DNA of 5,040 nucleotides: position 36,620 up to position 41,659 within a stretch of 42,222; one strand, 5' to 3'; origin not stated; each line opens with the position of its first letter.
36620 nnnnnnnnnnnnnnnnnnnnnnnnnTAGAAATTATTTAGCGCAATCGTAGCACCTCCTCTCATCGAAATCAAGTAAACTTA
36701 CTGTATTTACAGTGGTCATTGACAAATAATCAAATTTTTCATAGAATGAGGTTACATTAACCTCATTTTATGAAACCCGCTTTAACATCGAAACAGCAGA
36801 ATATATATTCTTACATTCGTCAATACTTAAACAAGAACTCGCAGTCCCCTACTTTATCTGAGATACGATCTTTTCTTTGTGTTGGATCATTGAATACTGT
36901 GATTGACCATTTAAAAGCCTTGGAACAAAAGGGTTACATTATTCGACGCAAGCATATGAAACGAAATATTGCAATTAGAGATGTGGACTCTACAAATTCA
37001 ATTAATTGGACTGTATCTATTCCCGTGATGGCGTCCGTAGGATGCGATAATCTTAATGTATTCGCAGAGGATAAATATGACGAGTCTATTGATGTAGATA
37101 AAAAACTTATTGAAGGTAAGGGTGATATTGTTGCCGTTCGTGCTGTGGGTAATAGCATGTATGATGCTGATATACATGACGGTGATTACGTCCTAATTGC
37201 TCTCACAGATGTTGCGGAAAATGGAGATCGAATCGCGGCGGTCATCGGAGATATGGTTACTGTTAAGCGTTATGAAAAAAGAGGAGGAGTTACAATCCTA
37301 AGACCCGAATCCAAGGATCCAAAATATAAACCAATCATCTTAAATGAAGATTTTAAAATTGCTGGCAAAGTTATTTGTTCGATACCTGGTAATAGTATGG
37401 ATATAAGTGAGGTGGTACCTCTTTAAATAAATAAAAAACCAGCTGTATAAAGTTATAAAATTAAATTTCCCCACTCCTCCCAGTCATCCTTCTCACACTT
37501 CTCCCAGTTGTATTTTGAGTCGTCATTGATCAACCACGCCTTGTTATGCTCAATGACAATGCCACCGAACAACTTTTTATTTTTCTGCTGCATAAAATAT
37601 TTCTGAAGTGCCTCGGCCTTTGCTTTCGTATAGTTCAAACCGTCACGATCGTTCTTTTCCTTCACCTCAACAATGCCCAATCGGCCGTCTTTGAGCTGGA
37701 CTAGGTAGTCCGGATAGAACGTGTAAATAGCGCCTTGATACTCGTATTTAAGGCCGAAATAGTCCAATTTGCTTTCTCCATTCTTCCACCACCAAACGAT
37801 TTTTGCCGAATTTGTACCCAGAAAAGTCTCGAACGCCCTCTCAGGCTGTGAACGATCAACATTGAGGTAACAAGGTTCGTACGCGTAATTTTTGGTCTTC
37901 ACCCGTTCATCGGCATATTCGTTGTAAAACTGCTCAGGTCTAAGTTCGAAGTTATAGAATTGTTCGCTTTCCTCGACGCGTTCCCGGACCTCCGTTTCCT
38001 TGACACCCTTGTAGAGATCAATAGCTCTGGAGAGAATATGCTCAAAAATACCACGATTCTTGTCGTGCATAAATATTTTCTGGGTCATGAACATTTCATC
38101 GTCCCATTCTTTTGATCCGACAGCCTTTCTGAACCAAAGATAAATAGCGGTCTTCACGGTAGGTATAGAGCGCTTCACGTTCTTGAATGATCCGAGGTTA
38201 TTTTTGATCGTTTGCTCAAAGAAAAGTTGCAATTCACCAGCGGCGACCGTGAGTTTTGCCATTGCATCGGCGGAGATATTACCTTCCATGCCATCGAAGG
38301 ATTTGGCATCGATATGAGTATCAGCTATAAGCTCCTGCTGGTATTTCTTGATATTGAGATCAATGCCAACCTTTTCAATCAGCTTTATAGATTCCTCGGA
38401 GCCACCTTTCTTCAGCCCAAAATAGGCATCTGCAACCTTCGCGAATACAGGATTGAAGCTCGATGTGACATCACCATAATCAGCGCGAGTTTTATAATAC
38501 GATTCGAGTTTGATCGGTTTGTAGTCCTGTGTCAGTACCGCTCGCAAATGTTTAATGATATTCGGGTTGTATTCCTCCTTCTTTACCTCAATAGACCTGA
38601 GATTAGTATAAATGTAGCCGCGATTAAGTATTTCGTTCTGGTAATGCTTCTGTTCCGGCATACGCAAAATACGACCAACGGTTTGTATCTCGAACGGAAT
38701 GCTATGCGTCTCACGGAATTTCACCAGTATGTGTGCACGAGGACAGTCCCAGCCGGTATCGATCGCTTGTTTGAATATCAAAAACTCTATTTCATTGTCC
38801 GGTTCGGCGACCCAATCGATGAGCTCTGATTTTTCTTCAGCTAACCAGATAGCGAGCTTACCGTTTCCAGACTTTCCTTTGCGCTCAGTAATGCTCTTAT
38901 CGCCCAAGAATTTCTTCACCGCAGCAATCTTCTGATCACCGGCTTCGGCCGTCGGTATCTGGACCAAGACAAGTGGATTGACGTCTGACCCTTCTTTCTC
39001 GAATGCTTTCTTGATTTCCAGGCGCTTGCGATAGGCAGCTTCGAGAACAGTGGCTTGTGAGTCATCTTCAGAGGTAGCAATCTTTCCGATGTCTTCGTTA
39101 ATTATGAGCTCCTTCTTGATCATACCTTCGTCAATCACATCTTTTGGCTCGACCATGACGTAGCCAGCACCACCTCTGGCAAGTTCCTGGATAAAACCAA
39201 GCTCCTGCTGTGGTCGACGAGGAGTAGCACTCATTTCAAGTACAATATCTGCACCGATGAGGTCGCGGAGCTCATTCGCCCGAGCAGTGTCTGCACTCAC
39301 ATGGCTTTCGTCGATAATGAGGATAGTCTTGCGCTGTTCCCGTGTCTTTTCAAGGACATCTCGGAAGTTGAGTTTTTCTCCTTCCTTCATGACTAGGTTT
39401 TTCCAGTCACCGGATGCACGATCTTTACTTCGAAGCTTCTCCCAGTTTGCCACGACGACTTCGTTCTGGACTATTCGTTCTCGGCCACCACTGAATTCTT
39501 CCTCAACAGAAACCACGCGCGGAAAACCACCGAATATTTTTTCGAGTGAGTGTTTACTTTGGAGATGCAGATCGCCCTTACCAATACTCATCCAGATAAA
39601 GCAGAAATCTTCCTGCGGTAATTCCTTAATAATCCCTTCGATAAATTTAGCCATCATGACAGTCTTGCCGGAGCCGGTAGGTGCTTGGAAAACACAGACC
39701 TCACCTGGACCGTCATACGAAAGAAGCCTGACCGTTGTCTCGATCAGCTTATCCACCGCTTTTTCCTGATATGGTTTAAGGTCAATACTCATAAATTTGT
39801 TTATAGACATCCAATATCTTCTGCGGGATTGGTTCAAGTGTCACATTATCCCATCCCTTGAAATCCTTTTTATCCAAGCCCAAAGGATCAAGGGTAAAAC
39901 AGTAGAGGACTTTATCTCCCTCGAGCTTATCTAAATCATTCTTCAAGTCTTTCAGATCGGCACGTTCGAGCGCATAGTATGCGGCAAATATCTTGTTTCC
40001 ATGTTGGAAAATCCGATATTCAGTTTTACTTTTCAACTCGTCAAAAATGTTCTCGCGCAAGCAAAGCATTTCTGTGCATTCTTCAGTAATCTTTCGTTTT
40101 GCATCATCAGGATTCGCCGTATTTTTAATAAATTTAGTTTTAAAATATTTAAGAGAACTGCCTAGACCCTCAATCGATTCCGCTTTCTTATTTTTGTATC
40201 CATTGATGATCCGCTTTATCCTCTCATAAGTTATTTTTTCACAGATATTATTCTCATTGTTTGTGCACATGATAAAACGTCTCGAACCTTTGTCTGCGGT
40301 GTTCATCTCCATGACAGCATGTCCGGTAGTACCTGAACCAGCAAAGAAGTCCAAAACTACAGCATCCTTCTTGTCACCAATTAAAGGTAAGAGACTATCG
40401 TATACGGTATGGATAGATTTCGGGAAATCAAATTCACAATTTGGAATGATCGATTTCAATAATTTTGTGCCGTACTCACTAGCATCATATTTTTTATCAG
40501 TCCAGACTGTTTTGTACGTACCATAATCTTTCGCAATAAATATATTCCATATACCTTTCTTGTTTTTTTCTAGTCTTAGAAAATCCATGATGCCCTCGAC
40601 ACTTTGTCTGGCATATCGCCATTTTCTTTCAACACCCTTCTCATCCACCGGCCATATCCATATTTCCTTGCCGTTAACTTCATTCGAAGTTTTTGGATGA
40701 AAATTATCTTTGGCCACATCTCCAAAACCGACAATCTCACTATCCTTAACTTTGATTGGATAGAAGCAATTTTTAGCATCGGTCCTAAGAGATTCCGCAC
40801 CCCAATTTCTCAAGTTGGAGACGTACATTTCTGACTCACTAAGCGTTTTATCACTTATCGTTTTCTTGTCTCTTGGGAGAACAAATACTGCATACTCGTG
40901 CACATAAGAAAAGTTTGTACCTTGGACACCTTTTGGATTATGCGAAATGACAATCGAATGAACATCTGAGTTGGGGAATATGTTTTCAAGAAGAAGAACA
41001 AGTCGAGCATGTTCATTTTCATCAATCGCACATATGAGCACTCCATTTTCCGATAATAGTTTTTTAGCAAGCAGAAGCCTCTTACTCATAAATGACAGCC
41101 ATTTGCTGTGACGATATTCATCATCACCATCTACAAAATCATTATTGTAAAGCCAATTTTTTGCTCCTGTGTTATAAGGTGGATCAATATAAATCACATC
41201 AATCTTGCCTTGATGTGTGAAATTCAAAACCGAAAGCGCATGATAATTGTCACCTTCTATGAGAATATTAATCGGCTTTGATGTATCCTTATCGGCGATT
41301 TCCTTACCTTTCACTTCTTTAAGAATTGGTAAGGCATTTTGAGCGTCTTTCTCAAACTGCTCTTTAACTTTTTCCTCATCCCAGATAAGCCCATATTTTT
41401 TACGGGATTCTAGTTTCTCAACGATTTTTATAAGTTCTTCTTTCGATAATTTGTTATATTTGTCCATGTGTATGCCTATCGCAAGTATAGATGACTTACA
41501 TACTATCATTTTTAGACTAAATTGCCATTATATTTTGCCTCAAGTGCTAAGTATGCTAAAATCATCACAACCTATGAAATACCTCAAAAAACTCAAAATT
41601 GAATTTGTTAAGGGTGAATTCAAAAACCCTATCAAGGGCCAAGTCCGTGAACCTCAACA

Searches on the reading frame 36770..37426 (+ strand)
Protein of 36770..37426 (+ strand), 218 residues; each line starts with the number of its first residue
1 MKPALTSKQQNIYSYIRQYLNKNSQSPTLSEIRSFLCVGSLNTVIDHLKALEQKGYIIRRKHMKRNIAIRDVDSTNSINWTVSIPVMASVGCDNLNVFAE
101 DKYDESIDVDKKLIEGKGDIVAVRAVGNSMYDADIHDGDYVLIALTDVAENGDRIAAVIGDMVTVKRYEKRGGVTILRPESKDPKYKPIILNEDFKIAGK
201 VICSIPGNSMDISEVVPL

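Call 3: search_protein_families(library=pfam, proteins=[window:36770-37426:+], max_evalue=0.01)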
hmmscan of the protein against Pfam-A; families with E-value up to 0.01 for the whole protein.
window:36770-37426:+ (218 aa): 4 families
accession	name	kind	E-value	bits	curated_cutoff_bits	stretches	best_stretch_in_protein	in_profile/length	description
PF00717.28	Peptidase_S24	-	2.8e-20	72.6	23.3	1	97-202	12-116/116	Peptidase S24-like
PF01726.22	LexA_DNA_bind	-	3e-12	46.6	23.7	1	4-65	3-64/65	LexA DNA binding domain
PF13730.12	HTH_36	-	0.00013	22.1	25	1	5-57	3-55/55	Helix-turn-helix domain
PF01047.28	MarR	-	0.004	17.5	24.6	1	23-62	14-52/59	MarR family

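Call 4: search_protein_families(library=padloc, proteins=[window:36770-37426:+], max_evalue=0.01)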
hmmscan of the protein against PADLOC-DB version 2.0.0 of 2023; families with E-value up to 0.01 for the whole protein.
window:36770-37426:+ (218 aa): 1 family
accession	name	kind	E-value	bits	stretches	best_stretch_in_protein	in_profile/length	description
PDLC01853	CARF3--CARF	-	0.0042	14.8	1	4-70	135-199/209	-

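Call 52: find_homologous_proteins(query=window:36770-37426:+, max_evalue=1e-10)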
Query window:36770-37426:+ (218 aa): 559 proteins with E <= 1e-10 among 740 candidates; the best 120 are listed.
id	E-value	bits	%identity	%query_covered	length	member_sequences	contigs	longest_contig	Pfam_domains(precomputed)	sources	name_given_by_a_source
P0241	1.4e-107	376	99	80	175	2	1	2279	PF00717.29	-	-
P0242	1.4e-98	347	72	100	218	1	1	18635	PF00717.29,PF01726.23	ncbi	-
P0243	4.3e-98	345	71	100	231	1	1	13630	PF00717.29,PF01726.23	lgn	-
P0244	8.9e-98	344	71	100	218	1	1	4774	PF00717.29,PF01726.23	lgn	-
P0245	1.3e-96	340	70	100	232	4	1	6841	PF00717.29,PF01726.23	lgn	-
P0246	2.1e-96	340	72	100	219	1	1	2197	PF00717.29,PF01726.23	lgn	-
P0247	2.7e-96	339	72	100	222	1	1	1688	PF00717.29,PF01726.23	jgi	jgi:repressor LexA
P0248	1.3e-95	337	72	100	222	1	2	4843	PF00717.29,PF01726.23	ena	-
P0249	3.7e-94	332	70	99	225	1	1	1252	PF00717.29,PF01726.23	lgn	-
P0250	4.7e-94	332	70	99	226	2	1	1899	PF00717.29,PF01726.23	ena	-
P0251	1.6e-93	330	70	99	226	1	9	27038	PF00717.29,PF01726.23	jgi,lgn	jgi:repressor LexA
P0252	2.7e-93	329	68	99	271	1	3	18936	PF00717.29,PF01726.23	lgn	-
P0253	3.4e-93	329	70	100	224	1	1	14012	PF00717.29,PF01726.23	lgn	-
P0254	5.4e-93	328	68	100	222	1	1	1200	PF00717.29,PF01726.23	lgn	-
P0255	1.6e-92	327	67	100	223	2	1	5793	PF00717.29,PF01726.23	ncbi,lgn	-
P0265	3.4e-85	303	61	100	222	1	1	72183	PF00717.29,PF01726.23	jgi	jgi:repressor LexA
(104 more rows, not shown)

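Call 53: find_encoding_contigs(protein=P0242, flank=8000, max_places=2)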
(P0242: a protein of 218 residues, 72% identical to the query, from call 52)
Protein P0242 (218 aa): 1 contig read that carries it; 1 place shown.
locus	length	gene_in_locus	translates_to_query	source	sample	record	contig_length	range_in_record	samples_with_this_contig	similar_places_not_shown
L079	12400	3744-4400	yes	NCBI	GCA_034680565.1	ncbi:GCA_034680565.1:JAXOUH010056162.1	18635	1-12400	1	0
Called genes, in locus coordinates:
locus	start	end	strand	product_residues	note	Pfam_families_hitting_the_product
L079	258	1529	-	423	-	-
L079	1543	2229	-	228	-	-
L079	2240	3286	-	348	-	PF00753:Lactamase_B (weak), PF19583:ODP (faint)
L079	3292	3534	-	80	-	PF09954:DUF2188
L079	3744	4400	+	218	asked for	PF01726:LexA_DNA_bind, PF00717:Peptidase_S24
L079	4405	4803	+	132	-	-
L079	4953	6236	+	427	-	PF01555:N6_N4_Mtase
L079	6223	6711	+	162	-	-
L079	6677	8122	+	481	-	-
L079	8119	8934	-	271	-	-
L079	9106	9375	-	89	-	-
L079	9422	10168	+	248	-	-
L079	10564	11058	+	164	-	-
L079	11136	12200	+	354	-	PF00078:RVT_1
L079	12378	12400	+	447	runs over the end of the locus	PF00239:Resolvase, PF07508:Recombinase, PF13408:Zn_ribbon_recom (weak)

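Call 54: find_encoding_contigs(protein=P0251, flank=8000, max_places=2)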
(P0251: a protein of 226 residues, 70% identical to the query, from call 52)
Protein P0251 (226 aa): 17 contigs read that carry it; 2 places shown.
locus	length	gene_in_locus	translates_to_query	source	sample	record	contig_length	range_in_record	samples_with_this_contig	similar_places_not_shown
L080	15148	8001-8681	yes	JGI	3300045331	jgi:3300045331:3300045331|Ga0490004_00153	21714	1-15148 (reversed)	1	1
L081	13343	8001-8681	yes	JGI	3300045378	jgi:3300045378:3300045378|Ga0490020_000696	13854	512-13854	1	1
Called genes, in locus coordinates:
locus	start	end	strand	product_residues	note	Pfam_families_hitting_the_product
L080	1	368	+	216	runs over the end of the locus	-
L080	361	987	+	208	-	-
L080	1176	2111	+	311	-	PF03462:PCRF, PF00472:RF-1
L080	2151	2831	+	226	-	PF02463:SMC_N (weak), PF00005:ABC_tran, PF13304:AAA_21 (weak)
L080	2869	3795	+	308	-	PF18075:FtsX_ECD, PF02687:FtsX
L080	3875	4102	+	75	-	-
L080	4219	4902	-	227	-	-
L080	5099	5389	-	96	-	-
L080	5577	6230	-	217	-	-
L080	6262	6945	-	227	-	-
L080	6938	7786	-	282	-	PF00753:Lactamase_B (faint)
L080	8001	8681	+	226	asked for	PF01726:LexA_DNA_bind, PF00717:Peptidase_S24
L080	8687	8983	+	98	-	-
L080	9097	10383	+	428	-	PF01555:N6_N4_Mtase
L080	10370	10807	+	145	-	-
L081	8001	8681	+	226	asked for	PF01726:LexA_DNA_bind, PF00717:Peptidase_S24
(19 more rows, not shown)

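Call 55: find_encoding_contigs(protein=P0265, flank=8000, max_places=2)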
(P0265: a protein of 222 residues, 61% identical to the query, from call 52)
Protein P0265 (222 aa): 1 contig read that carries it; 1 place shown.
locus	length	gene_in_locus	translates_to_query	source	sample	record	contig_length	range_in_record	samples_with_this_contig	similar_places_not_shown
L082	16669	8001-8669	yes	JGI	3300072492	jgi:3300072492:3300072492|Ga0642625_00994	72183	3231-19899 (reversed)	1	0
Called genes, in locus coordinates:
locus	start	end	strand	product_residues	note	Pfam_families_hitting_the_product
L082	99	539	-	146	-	-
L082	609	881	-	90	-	PF02463:SMC_N, PF13175:AAA_15, PF13476:AAA_23, PF13304:AAA_21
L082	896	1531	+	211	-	-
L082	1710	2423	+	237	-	-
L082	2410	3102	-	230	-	PF22935:RM44_endonuclase, PF14622:Ribonucleas_3_3, PF00636:Ribonuclease_3, PF00035:dsrm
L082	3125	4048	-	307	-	PF01029:NusB, PF00293:NUDIX (weak)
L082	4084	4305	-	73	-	PF01783:Ribosomal_L32p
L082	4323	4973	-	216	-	PF01351:RNase_HII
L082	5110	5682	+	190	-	-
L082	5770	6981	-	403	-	PF00817:IMS, PF11799:IMS_C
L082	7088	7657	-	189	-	-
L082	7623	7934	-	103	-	PF09954:DUF2188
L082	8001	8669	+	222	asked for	PF01726:LexA_DNA_bind, PF00717:Peptidase_S24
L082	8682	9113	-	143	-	-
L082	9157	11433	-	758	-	PF04851:ResIII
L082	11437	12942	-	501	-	PF01555:N6_N4_Mtase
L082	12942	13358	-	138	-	PF01863:YgjP-like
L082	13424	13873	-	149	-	-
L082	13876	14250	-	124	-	PF22091:DUF6941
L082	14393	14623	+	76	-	-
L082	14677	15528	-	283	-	PF13387:Lnb_N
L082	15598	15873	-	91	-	-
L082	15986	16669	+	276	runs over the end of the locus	PF07826:IMP_cyclohyd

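Call 57: find_related_loci(query=window:36770-37426:+, collection=metagenome_contigs, flank=6000)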
Query window:36770-37426:+ (218 aa) in metagenome_contigs; peptide patterns used: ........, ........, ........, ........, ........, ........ (x = any residue, [..] = any of these).
560 stretches matched a pattern; 86 encode a relative of the query (tblastn E <= 1e-3); the best 80 are kept; 80 distinct loci.
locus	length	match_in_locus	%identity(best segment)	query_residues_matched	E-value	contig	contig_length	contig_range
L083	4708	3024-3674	66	2-218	9e-95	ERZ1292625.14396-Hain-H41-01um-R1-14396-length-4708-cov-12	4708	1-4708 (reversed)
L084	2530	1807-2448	62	1-216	3e-92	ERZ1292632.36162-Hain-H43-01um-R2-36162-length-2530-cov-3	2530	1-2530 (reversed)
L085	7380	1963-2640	60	1-218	3e-83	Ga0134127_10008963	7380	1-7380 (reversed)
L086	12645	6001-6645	58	1-218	3e-83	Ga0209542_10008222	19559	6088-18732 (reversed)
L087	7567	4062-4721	60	1-218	2e-82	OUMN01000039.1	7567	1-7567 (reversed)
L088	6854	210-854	57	1-218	2e-82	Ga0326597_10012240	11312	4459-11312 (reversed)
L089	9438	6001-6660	59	1-218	1e-81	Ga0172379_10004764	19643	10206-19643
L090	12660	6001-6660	59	1-218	3e-81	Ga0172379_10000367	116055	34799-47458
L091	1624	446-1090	57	1-218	8e-85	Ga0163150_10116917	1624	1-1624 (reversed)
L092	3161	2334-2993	58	1-218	3e-81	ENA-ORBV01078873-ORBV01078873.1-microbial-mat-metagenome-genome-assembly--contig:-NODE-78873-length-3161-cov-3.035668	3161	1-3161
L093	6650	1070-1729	58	1-218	2e-80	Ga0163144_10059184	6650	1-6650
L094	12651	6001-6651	56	1-218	5e-80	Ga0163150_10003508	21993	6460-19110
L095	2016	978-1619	56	5-218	8e-83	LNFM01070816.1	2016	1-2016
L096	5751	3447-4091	57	1-218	7e-80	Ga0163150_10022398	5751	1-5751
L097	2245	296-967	54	1-218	9e-82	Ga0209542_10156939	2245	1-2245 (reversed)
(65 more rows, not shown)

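Call 69: search_protein_families(library=ncbifam, proteins=[window:36770-37426:+], max_evalue=0.001)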
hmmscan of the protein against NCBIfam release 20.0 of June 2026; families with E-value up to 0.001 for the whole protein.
window:36770-37426:+ (218 aa): 2 families
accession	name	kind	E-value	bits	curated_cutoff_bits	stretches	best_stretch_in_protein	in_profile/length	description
TIGR00498.1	lexA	equivalog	1.1e-40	139.4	110.95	1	4-203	3-197/203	transcriptional repressor LexA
NF007621.2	PRK10276.1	subfamily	1.8e-15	57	110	1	99-205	8-114/115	translesion error-prone DNA polymerase V autoproteolytic subunit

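Call 80: search_protein_families(library=pfam, proteins=[L079:4405-4803:+, L079:3292-3534:-, L082:7088-7657:-], max_evalue=0.01)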
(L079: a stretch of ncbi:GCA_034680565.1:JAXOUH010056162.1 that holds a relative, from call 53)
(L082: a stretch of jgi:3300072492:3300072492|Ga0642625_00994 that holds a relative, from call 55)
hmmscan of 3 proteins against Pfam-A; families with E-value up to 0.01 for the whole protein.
L079:4405-4803:+ (132 aa): 0 families

L079:3292-3534:- (80 aa): 1 family
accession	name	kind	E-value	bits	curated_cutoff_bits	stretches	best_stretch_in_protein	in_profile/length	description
PF09954.14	DUF2188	-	6.6e-20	71.5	22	1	4-66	1-62/62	Uncharacterized protein conserved in bacteria (DUF2188)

L082:7088-7657:- (189 aa): 0 families

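Call 89: search_protein_families(library=phrogs, proteins=[window:36770-37426:+], max_evalue=0.001)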
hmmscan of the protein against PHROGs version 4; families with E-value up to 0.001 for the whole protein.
window:36770-37426:+ (218 aa): 8 families
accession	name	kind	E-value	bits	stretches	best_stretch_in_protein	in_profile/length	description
phrog_4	-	transcription regulation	8.4e-21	75.4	1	54-210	204-341/400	transcriptional repressor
phrog_811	-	DNA, RNA and nucleotide metabolism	1.7e-14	54.5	1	83-205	11-132/140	UmuD-like protein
phrog_362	-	transcription regulation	1.2e-12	49.1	1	4-74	3-73/106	transcriptional repressor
phrog_24920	-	unknown function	2.2e-12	48.1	1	5-72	4-71/125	-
phrog_3502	-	unknown function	1.6e-11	45.4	1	4-69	48-113/131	-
phrog_6201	-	transcription regulation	6.5e-07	30.3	1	108-205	12-115/121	CI-like repressor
phrog_8558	-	unknown function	2.2e-06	28.9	1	121-203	21-106/114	-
phrog_270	-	DNA, RNA and nucleotide metabolism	3.5e-05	24.3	1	4-71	44-112/383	replication initiation protein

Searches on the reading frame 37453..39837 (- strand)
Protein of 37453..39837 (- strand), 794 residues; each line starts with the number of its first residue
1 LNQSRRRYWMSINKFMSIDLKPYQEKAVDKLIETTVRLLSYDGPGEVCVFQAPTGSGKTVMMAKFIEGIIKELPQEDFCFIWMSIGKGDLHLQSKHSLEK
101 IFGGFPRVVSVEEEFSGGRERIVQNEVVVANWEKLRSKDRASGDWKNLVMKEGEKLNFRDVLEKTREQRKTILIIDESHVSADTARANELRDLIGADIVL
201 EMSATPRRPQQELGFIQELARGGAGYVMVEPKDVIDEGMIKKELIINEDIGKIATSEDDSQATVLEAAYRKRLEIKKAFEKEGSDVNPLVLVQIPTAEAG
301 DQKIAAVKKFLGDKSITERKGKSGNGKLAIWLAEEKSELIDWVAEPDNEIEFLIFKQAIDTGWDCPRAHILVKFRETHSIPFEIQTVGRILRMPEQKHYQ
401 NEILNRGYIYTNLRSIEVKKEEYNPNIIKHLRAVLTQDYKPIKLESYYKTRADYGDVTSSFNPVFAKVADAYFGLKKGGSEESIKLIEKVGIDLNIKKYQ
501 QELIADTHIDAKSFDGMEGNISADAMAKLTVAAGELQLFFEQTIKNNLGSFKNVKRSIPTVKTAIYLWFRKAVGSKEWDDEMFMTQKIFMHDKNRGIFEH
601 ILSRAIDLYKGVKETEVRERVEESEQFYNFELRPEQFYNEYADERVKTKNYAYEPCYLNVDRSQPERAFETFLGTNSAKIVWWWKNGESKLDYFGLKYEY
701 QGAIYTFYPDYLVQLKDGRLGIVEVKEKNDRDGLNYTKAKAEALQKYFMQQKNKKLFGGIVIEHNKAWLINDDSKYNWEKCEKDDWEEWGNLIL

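Call 3: search_protein_families(library=pfam, proteins=[window:37453-39837:-], max_evalue=0.01)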
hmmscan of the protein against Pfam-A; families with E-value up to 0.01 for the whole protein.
window:37453-39837:- (794 aa): 3 families
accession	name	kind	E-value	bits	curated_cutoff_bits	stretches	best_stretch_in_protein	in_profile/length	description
PF04851.21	ResIII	-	6.6e-20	72.1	22.5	1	18-208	2-164/164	Type III restriction enzyme, res subunit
PF18766.7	SWI2_SNF2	-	3e-07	30.8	26.7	1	23-208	1-157/221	SWI2/SNF2 ATPase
PF00270.35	DEAD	-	1.2e-06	28.8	26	1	23-212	3-166/167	DEAD/DEAH box helicase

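Call 4: search_protein_families(library=padloc, proteins=[window:37453-39837:-], max_evalue=0.01)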
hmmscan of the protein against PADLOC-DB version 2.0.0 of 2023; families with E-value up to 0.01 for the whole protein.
window:37453-39837:- (794 aa): 5 families
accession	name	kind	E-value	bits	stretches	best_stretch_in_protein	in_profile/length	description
PDLC03652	REase_III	-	5e-18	62.5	1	47-414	25-411/809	Type III restriction enzyme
PDLC03653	REase_III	-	1.1e-11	41.6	1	119-412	211-488/883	Type III restriction enzyme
PDLC03650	REase_III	-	4.1e-11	40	1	170-409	225-437/898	Type III restriction enzyme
PDLC03648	REase_III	-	2.9e-05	20.4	1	343-430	304-392/871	Type III restriction enzyme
PDLC04140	mad8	-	0.001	16.7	1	45-167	27-129/314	mads_8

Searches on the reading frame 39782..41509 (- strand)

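Call 3: search_protein_families(library=pfam, proteins=[window:39782-41509:-], max_evalue=0.01)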
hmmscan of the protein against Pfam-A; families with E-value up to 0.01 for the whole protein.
window:39782-41509:- (575 aa): 3 families
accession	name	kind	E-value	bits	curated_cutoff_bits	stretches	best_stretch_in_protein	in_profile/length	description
PF01555.25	N6_N4_Mtase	-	1.7e-22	80.9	26.7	1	103-418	1-212/221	DNA methylase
PF03602.21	Cons_hypoth95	-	7.2e-05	23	24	0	96-116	106-127/182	Conserved hypothetical protein 95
PF02086.21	MethyltransfD12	-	0.00021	21.6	22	1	100-153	173-228/253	D12 class N6 adenine-specific DNA methyltransferase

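Call 4: search_protein_families(library=padloc, proteins=[window:39782-41509:-], max_evalue=0.01)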
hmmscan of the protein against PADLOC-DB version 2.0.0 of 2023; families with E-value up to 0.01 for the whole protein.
window:39782-41509:- (575 aa): 30 families (the best 25 are shown)
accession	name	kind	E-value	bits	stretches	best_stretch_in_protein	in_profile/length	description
PDLC03645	MTase_III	-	2.8e-75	251.8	2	73-304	132-376/709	Type III methyltransferase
PDLC03642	MTase_III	-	4.1e-75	251.4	2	27-190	32-192/528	Type III methyltransferase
PDLC03634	MTase_III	-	7.1e-62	208.2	2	134-424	170-451/621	Type III methyltransferase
PDLC03639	MTase_III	-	1.1e-61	207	2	17-190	26-197/639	Type III methyltransferase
PDLC03644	MTase_III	-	1.9e-54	183.3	1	77-457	35-420/542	Type III methyltransferase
PDLC03641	MTase_III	-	6.4e-53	178.3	2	133-436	180-465/657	Type III methyltransferase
PDLC03640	MTase_III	-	4e-49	165.6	2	65-215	26-202/654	Type III methyltransferase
PDLC03646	MTase_III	-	5.4e-47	158.3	1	68-457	460-865/1057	Type III methyltransferase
PDLC03635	MTase_III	-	1.9e-35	120.7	1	73-441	211-582/708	Type III methyltransferase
PDLC03637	MTase_III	-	2.8e-34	116.7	2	23-185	69-234/513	Type III methyltransferase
PDLC03636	MTase_III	-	9.4e-33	111.8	1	62-438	24-412/575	Type III methyltransferase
PDLC03638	MTase_III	-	2.3e-25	87.1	1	82-440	382-686/816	Type III methyltransferase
PDLC03278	MTase_II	-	2.2e-21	74.8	2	91-208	9-117/390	Type II methyltransferase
PDLC03354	MTase_II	-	2.5e-20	70.9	1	68-220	48-213/425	Type II methyltransferase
PDLC03643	MTase_III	-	7.8e-17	59.5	1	141-419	1-268/465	Type III methyltransferase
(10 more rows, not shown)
